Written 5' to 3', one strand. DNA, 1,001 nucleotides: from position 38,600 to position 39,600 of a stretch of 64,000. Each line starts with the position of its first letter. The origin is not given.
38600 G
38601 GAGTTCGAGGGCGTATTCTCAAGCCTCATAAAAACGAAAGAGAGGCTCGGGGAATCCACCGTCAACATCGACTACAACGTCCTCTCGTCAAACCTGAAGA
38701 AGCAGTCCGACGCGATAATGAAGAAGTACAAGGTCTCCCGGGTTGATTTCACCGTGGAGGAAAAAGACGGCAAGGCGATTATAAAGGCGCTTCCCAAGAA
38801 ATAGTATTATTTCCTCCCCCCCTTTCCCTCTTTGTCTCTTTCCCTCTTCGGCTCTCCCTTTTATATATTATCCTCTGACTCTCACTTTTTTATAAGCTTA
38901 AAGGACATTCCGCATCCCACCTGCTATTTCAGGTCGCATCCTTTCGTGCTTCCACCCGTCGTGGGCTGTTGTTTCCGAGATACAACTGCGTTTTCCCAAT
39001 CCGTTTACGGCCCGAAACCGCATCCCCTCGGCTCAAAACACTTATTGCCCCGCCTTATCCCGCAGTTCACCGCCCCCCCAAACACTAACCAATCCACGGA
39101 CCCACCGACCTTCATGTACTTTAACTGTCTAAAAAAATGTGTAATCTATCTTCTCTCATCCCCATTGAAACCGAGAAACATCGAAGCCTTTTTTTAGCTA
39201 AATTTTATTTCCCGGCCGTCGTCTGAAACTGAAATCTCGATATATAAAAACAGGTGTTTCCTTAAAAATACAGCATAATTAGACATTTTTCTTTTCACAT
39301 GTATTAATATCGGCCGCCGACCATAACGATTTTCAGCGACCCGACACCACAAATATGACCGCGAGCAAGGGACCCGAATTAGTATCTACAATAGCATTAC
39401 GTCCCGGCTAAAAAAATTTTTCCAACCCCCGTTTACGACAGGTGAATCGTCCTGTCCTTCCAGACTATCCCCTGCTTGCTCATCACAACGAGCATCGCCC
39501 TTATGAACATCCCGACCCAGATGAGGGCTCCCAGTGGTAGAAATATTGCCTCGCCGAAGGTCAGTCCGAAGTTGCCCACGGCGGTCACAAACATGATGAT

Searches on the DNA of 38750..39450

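Call 76: search_rna_families(source=window, start=38750, end=39450, threshold=evalue, max_evalue=1)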
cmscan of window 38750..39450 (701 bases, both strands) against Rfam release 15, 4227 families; matches with E-value up to 1: 1.
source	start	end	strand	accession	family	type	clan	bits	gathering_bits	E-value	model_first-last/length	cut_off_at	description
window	38756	38830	-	RF03778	mir-483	Gene; miRNA;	-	19.8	60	0.59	1-75/75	no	mir-483 microRNA precursor family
